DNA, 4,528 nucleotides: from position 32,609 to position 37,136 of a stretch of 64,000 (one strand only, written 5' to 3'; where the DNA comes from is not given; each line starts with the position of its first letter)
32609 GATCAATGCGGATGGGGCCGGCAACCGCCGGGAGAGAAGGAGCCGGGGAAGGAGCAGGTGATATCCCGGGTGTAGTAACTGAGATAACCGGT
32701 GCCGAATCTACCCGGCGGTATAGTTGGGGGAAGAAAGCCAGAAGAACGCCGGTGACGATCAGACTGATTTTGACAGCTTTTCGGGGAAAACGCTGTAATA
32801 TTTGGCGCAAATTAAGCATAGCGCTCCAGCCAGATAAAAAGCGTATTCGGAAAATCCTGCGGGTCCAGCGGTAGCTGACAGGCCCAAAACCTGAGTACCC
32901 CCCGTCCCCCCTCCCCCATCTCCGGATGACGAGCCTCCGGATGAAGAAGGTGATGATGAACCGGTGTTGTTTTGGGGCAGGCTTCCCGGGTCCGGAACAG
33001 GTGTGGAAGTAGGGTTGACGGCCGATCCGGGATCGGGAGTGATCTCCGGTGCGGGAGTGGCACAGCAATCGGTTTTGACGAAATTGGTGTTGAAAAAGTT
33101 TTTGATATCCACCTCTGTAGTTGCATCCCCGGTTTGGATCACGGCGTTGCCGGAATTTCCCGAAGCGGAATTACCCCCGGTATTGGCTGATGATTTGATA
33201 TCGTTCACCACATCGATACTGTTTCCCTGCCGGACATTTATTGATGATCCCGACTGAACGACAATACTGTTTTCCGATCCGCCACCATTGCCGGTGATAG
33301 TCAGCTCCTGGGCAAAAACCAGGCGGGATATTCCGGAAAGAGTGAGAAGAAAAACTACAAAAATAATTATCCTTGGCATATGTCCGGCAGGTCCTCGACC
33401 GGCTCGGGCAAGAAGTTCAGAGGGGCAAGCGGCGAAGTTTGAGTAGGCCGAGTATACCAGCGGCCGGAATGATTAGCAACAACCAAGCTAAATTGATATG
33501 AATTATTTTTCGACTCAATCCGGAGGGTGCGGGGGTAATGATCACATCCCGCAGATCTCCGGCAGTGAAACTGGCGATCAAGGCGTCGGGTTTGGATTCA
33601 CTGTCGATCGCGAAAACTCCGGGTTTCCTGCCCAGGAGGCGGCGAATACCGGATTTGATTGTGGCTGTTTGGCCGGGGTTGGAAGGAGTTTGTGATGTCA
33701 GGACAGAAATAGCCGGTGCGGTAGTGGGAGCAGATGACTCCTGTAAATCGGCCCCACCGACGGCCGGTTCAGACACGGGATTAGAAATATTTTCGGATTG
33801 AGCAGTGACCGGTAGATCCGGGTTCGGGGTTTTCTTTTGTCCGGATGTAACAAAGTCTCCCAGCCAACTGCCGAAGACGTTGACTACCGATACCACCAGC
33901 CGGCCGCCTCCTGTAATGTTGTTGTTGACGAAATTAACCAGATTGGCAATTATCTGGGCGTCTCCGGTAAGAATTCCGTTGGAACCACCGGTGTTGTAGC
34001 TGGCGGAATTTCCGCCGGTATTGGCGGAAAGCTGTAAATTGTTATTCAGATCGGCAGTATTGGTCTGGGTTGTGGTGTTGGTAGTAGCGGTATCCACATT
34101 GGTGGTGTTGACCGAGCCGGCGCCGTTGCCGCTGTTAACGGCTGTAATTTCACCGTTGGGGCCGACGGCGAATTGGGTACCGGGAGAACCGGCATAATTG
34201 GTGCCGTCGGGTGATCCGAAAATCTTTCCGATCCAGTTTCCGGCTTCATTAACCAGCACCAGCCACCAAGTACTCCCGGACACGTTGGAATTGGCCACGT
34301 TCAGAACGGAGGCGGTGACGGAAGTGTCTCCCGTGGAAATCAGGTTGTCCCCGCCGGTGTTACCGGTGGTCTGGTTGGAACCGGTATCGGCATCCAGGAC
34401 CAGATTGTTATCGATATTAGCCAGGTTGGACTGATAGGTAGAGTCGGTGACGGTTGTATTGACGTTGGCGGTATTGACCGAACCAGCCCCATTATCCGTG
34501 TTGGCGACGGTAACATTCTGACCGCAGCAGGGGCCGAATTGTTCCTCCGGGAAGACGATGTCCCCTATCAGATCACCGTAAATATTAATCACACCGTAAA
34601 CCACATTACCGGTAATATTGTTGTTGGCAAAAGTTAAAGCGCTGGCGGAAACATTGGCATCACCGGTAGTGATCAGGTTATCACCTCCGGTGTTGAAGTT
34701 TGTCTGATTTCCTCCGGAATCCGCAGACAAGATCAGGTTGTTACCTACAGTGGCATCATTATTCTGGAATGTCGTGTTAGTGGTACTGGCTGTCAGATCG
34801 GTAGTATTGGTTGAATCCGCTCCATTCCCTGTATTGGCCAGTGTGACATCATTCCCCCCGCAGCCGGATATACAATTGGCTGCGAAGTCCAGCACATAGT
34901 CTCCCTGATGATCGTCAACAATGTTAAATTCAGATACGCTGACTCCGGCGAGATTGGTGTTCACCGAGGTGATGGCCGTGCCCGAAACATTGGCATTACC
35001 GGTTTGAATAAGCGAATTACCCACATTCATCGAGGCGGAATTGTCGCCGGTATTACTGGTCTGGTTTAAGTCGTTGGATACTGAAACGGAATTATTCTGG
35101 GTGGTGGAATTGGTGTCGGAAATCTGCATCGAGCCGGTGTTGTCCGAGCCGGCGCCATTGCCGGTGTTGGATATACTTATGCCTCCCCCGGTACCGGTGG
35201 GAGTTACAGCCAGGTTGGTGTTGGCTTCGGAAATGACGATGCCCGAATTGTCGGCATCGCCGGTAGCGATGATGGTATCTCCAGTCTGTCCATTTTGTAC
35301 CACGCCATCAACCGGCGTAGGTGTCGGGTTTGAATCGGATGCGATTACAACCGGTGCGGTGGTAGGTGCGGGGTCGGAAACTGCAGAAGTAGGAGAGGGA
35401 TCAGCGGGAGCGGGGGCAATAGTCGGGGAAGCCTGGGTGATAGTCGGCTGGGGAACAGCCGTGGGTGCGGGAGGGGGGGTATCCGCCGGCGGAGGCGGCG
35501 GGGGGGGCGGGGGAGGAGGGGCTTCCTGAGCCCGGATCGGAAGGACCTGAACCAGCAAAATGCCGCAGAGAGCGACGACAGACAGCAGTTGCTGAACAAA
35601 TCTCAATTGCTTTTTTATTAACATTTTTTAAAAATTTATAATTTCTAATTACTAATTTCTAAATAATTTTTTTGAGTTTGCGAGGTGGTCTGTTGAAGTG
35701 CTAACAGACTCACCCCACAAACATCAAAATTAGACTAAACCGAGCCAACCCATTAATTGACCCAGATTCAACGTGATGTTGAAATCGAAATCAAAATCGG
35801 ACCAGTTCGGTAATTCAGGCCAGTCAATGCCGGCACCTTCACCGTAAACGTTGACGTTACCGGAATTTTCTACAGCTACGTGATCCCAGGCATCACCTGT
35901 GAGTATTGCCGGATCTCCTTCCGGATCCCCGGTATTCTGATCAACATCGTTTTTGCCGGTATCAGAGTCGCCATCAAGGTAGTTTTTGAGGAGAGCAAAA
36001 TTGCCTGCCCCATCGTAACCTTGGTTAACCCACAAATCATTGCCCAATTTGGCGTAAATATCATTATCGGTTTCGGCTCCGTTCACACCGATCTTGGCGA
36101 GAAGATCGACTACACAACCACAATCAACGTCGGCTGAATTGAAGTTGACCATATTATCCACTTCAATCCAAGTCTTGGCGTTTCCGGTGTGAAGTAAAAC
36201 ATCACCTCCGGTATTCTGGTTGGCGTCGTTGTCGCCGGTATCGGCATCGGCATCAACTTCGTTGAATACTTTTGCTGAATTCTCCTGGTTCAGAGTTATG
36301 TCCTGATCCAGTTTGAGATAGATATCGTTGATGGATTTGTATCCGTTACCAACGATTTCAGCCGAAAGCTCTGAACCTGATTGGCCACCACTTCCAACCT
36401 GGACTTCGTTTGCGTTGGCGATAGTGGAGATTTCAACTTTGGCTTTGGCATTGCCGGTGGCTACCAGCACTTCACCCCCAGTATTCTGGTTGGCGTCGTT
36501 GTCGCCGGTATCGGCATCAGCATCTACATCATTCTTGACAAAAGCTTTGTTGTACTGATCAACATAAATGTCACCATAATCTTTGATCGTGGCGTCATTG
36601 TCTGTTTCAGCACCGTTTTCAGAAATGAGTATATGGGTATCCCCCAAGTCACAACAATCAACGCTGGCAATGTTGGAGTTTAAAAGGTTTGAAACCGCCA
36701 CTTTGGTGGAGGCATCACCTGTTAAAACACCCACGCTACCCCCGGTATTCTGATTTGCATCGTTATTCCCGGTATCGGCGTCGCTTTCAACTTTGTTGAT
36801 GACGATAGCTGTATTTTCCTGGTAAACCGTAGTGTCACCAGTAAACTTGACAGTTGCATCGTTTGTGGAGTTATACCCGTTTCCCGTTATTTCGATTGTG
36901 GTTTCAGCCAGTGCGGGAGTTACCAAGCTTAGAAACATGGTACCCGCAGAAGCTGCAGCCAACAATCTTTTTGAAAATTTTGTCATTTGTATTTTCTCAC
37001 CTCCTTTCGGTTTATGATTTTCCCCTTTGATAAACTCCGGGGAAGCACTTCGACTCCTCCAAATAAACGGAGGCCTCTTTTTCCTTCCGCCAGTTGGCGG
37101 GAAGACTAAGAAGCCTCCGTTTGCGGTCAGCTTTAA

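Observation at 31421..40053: Sortase-linked locus encoding five secreted proteins built from one ~73-aa Asn/Thr/Gly-rich repeat module I do not recognise as a described family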

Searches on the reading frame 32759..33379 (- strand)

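Call 3: search_protein_families(library=pfam, proteins=[window:32759-33379:-], max_evalue=1)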
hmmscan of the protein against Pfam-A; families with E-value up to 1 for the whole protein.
window:32759-33379:- (206 aa): 0 families

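Call 4: search_protein_families(library=ncbifam, proteins=[window:32759-33379:-], max_evalue=1)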
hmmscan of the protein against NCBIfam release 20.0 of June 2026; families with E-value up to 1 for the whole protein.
window:32759-33379:- (206 aa): 1 family
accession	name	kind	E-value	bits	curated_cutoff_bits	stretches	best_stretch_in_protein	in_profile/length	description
NF037973.1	metallo_SslE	exception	0.23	8.7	3000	1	105-139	50-84/1519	lipoprotein metalloprotease SslE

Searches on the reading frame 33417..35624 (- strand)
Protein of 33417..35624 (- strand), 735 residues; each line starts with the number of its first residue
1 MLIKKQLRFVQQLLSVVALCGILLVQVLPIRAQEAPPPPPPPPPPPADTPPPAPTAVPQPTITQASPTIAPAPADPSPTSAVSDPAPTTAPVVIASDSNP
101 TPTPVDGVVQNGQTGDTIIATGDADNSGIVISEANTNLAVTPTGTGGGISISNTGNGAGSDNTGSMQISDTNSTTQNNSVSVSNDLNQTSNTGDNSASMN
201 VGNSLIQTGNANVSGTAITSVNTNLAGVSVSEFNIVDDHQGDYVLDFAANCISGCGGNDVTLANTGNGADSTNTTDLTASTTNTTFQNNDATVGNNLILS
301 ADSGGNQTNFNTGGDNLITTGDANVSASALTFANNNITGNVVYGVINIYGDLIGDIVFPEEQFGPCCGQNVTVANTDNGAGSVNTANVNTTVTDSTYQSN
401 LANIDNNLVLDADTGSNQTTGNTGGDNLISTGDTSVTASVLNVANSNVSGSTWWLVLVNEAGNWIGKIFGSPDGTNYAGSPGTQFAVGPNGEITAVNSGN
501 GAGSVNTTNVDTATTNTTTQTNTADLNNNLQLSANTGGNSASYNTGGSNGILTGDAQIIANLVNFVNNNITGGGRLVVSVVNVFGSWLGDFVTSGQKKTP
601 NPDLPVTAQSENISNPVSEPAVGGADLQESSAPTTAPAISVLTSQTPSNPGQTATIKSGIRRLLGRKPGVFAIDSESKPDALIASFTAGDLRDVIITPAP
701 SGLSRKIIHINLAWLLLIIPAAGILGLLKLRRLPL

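Call 3: search_protein_families(library=pfam, proteins=[window:33417-35624:-], max_evalue=1)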
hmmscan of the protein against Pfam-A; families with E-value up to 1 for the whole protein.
window:33417-35624:- (735 aa): 0 families

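Call 4: search_protein_families(library=ncbifam, proteins=[window:33417-35624:-], max_evalue=1)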
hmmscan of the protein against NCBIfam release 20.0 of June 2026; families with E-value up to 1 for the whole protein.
window:33417-35624:- (735 aa): 1 family
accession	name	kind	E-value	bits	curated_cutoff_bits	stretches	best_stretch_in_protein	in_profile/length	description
NF033761.1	gliding_GltJ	equivalog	0.015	14.4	450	1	33-110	411-483/671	adventurous gliding motility protein GltJ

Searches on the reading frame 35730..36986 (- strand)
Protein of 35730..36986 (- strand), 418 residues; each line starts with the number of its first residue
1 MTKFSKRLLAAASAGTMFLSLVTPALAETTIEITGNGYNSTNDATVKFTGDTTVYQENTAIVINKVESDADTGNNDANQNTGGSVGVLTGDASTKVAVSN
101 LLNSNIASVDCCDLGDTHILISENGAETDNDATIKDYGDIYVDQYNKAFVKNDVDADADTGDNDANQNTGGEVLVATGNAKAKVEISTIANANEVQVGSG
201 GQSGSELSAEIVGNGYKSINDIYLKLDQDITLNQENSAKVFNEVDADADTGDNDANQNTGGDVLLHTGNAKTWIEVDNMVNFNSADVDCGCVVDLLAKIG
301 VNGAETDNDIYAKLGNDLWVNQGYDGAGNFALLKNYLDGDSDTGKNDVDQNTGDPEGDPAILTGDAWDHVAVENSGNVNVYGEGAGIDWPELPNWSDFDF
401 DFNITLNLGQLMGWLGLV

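Call 3: search_protein_families(library=pfam, proteins=[window:35730-36986:-], max_evalue=1)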
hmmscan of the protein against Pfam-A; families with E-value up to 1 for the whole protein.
window:35730-36986:- (418 aa): 1 family
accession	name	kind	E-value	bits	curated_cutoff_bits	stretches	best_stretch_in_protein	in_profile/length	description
PF23979.1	DUF7304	-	0.039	14.4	27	1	194-228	19-53/72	Domain of unknown function (DUF7304)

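Call 4: search_protein_families(library=ncbifam, proteins=[window:35730-36986:-], max_evalue=1)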
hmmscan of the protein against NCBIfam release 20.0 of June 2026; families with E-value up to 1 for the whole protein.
window:35730-36986:- (418 aa): 0 families

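Call 9: find_homologous_proteins(query=window:35730-36986:-, max_evalue=0.001)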
Query window:35730-36986:- (418 aa): 351 proteins with E <= 0.001 among 8000 candidates; the best 120 are listed.
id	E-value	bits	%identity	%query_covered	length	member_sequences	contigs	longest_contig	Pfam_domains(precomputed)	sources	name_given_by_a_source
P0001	9.1e-262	886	100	98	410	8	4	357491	-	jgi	-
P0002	1.8e-166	573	64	100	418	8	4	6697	-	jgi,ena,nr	nr:MAG: hypothetical protein A2V48_03490 [Candidatus Amesbacteria bacterium RBG_19FT_COMBO_48_16]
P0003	1.6e-147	510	64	100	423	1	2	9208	-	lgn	-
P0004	1.2e-142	494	58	100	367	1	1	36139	-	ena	-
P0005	1.1e-130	455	58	97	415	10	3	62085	-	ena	-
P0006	3.9e-125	436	57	96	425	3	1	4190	-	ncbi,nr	ncbi:hypothetical protein HYW29_02265 [Candidatus Amesbacteria bacterium]|nr:hypothetical protein [C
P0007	1.6e-124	434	58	100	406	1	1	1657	-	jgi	jgi:hypothetical protein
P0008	2.6e-121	424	58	96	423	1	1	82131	-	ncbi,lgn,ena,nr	ncbi:MAG: Uncharacterized protein G01um101416_205 [Microgenomates group bacterium Gr01-1014_16]|nr:M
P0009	6.9e-113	396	52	100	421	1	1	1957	-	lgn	-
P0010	2.8e-112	394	54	98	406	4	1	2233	-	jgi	jgi:hypothetical protein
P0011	3.0e-111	391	52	70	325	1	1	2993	-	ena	-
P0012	3.3e-111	391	53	70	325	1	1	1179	-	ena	-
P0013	6.9e-110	386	55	96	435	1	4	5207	-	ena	-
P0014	1.1e-109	386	52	70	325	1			-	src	-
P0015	6.5e-109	383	55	93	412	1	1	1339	-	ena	-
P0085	2.2e-94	335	47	100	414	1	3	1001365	-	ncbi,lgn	-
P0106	1.2e-92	329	47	99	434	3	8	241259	-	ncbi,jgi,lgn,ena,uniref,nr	ncbi:MAG: hypothetical protein US60_C0005G0032 [Microgenomates group bacterium GW2011_GWC1_37_8]|uni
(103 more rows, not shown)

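Call 21: find_encoding_contigs(protein=P0085, flank=10000, max_places=2)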
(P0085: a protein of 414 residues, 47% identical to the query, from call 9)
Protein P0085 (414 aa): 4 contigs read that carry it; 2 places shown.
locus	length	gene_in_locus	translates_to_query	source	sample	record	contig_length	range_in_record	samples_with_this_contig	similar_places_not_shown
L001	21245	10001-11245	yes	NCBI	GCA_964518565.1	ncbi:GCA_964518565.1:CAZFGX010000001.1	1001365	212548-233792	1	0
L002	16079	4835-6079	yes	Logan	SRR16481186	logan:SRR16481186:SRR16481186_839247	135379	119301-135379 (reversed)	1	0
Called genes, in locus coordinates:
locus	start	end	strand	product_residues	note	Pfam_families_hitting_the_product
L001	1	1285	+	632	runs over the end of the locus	PF17652:Glyco_hydro81C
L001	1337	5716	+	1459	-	PF07995:GSDH, PF18911:PKD_4, PF00801:PKD, PF10528:GLEYA (faint), PF07691:PA14, PF17996:CE2_N (faint), PF07691:PA14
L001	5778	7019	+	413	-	-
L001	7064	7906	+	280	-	PF00041:fn3 (weak)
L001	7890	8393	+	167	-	PF04203:Sortase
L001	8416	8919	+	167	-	PF27226:AF_1845 (faint)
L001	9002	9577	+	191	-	-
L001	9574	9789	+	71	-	-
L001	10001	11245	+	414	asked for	-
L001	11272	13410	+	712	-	-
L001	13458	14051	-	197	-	-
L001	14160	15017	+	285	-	PF00188:CAP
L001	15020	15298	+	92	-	-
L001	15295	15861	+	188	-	-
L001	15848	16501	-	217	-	PF01746:tRNA_m1G_MT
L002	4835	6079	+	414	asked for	-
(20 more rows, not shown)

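Call 22: find_encoding_contigs(protein=P0106, flank=10000, max_places=2)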
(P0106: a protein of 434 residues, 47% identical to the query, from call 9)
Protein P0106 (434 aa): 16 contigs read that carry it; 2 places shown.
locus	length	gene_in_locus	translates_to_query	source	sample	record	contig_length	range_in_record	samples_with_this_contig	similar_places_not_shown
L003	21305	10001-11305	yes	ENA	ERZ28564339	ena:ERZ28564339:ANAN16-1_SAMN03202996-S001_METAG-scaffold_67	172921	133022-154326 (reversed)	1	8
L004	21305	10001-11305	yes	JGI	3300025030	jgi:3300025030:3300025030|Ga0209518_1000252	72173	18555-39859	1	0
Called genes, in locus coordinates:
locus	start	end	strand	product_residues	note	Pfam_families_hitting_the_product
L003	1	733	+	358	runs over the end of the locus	PF03462:PCRF, PF00472:RF-1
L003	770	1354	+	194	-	-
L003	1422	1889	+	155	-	-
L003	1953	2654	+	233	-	PF20720:nSTAND3 (faint), PF00005:ABC_tran, PF06414:Zeta_toxin (faint), PF13304:AAA_21 (faint), PF13401:AAA_22 (weak)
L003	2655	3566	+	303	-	PF18075:FtsX_ECD, PF02687:FtsX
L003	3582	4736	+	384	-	PF01551:Peptidase_M23 (faint)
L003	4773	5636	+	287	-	-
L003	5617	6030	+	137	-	PF04892:VanZ-LLP1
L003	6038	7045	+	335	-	PF01073:3Beta_HSD, PF01370:Epimerase, PF02719:Polysacc_synt_2, PF04321:RmlD_sub_bind, PF07993:NAD_binding_4, PF16363:GDP_Man_Dehyd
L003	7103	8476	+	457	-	PF00082:Peptidase_S8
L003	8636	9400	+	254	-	-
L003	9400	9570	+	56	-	PF10055:DUF2292 (weak)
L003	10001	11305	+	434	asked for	-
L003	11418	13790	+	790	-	-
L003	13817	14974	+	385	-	-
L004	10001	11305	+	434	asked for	-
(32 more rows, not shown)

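Call 23: predict_structure(alignment_id=A2)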
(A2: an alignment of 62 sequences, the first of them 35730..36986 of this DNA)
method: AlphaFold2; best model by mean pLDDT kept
length: 418 residues; sequences in the alignment: 62
mean_pLDDT: 72.8   pTM: 0.61
mean pLDDT of the five models: 72.8, 70.2, 66.3, 55.7, 51.6
residues with pLDDT >= 90: 53; 70-90: 244; 50-70: 71; < 50: 50
segments of 3 or more residues with pLDDT < 50: 1-25, 386-406
pLDDT, mean of each block of 10 residues (from residue 1): 32 28 49 70 72 72 86 81 80 89 70 69 73 77 76 91 80 86 88 70 66 76 80 81 93 79 85 89 74 67 76 79 64 90 83 64 88 79 54 33 51 66
secondary structure, 60 per line:
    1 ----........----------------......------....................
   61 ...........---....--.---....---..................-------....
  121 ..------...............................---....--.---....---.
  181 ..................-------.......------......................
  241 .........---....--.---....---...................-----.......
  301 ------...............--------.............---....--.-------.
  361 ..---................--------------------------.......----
elements in order: H5-12 E29-34 E41-71 E75-78 E85-88 E92-109 E117-122 E129-159 E163-166 E173-176 E180-198 E206-212 E219-249 E253-256 E263-266 E270-288 E294-300 E307-321 E330-342 E346-349 E360-362 E366-381 H408-414

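Call 34: fold_search(model_id=the predicted structure, library=pdb)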
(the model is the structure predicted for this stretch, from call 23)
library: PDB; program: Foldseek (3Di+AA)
matches with E <= 10: 142; with E <= 0.001: 0
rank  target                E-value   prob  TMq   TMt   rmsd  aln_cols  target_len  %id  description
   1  8c50_A                2.5e-02  0.02  0.05  0.06  44.3       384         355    8  Pontibacter korlensis curli subunit CsgA (released 2023-06-28)
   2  9u4u_A                2.9e-02  0.02  0.04  0.09  32.6       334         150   10  Structure of the functional amyloid FapC from Pseudomonas sp.UK4 (released 2025-08-06)
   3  5awf_E                1.1e-01  0.03  0.08  0.09  39.4       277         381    9  Crystal structure of SufB-SufC-SufD complex from Escherichia coli (released 2015-11-11)
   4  5awf_A                1.9e-01  0.02  0.07  0.08  39.4       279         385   12  Crystal structure of SufB-SufC-SufD complex from Escherichia coli (released 2015-11-11)
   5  5uyt_A                2.3e-01  0.01  0.06  0.06  45.1       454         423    7  Crystal structure of ice binding protein from an Antarctic bacterium Flavobacteriaceae (released 2017-10-25)
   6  8egr_A                2.4e-01  0.01  0.05  0.04  44.1       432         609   12  Upper tail structure of Staphylococcus phage Andhra (released 2022-12-14)
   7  6n2b_A                2.6e-01  0.01  0.04  0.05  42.7       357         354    7  The Crystal Structure of Caldicellulosiruptor kristjanssonii Tapirin C-terminal domain (released 2018-12-19)
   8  3zpp                  2.6e-01  0.01  0.05  0.05  40.0       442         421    9  Structure of the Streptococcus pneumoniae surface protein and adhesin PfbA (released 2013-05-29)
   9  2zu0_A                5.5e-01  0.01  0.08  0.08  39.3       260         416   11  Crystal structure of SufC-SufD complex involved in the iron-sulfur cluster biosynthesis (released 2009-03-10)
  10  5awf_B                5.8e-01  0.02  0.08  0.08  39.2       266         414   10  Crystal structure of SufB-SufC-SufD complex from Escherichia coli (released 2015-11-11)
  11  1vh4_A                6.4e-01  0.01  0.04  0.04  38.6       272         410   10  Crystal structure of a stabilizer of iron transporter (released 2003-12-30)
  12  6n2c_B                6.4e-01  0.00  0.04  0.04  42.3       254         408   12  The Crystal Structure of Caldicellulosiruptor hydrothermalis Tapirin C-terminal domain (released 2018-12-19)
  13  6sus                  6.7e-01  0.01  0.04  0.06  39.8       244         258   10  Crystal structure of RTX domain blocks IV and V of adenylate cyclase toxin from Bordetella pertussis (released 2020-09-16)
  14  7o79                  7.0e-01  0.01  0.05  0.05  42.7       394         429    7  Structure of the PL6 family polysaccharide lyase Pedsa3628 from Pseudopedobacter saltans (released 2021-07-28)
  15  3p4g_A                7.4e-01  0.01  0.04  0.05  41.7       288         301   16  X-ray crystal structure of a hyperactive, Ca2+-dependent, beta-helical antifreeze protein from an Antarctic bacterium (released 2011-04-27)
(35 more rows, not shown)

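Call 39: find_related_loci(query=A2, collection=genome_contigs, flank=10000)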
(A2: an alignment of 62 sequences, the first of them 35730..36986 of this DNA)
Query A2 (418 aa) in genome_contigs; peptide patterns used: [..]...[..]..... (x = any residue, [..] = any of these).
174 stretches matched a pattern; 117 encode a relative of the query (tblastn E <= 1e-3); the best 80 are kept; 80 distinct loci.
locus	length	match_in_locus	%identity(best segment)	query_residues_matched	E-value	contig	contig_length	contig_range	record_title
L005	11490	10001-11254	64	1-418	7e-157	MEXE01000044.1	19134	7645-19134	MAG: Candidatus Amesbacteria bacterium RBG_19FT_COMBO_48_16 rbg_19ft_combo_scaffold_550, whole genome shotgun sequence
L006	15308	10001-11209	58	1-407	3e-131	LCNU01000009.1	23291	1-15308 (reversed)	MAG: Candidatus Amesbacteria bacterium GW2011_GWC1_47_15 UX86_C0009, whole genome shotgun sequence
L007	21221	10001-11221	58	1-402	3e-128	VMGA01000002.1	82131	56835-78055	MAG: Microgenomates group bacterium Gr01-1014_16 G01um101416_scaffold_243, whole genome shotgun sequence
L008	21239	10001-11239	51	1-416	4e-112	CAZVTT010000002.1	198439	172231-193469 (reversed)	MAG TPA_asm: uncultured Gammaproteobacteria bacterium isolate SRP292972_co1_32 genome assembly, contig: NODE_96_length_1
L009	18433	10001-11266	53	1-415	1e-110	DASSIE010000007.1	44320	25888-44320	MAG TPA_asm: Patescibacteria group bacterium isolate SMAG_U1079 k141_397974, whole genome shotgun sequence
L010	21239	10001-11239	51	1-417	2e-110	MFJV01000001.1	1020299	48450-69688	MAG: Candidatus Gottesmanbacteria bacterium RIFCSPLOWO2_01_FULL_43_11b rifcsplowo2_01_scaffold_30, whole genome shotgun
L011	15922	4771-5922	54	1-390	2e-110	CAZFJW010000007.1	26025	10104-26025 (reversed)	MAG TPA_asm: uncultured Gammaproteobacteria bacterium isolate SRP342105_co1_31 genome assembly, contig: NODE_2454_length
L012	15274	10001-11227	49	1-417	5e-107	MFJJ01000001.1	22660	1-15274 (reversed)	MAG: Candidatus Gottesmanbacteria bacterium RIFCSPHIGHO2_01_FULL_46_14 rifcsphigho2_01_scaffold_10795, whole genome shot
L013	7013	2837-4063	50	1-417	4e-107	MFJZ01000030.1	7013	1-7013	MAG: Candidatus Gottesmanbacteria bacterium RIFCSPLOWO2_01_FULL_49_10 rifcsplowo2_01_scaffold_30608, whole genome shotgu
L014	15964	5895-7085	52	1-402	1e-106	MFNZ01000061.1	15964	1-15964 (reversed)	MAG: Candidatus Levybacteria bacterium RIFCSPHIGHO2_02_FULL_37_13 rifcsphigho2_02_scaffold_9034, whole genome shotgun se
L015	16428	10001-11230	53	1-418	1e-105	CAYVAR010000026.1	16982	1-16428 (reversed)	MAG TPA_asm: uncultured Gammaproteobacteria bacterium isolate binchicken_co110_1166 genome assembly, contig: NODE_7293_l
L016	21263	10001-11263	53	1-415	3e-105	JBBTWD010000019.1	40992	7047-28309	MAG: Patescibacteria group bacterium isolate H43-bin018_1 H43_bin018_1_000000000019, whole genome shotgun sequence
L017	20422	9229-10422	52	1-403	3e-103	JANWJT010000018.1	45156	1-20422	MAG: Candidatus Microgenomates bacterium isolate CRAIB_MAG74 c_000000099751, whole genome shotgun sequence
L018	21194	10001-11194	47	1-396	2e-102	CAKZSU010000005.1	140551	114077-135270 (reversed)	MAG: uncultured Patescibacteria group bacterium isolate N1_Bin_METABAT__44_1 genome assembly, contig: c_000000579631, wh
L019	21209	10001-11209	50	1-402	4e-102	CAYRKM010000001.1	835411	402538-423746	MAG TPA_asm: uncultured Gammaproteobacteria bacterium isolate SRP292972_co1_108 genome assembly, contig: NODE_7_length_8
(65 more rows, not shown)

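Call 73: search_protein_families(library=pfam, alignment_id=A2, max_evalue=0.01)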
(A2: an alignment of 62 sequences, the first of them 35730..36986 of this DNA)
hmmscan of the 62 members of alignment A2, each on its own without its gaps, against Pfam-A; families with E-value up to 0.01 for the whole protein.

A. member 1, window:35730-36986:- (418 aa): 0 families

B. families by the number of members that match (of 62 scanned): 1 family
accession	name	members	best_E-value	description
PF20068.4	Amphi-Trp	1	0.0022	Amphi-Trp domain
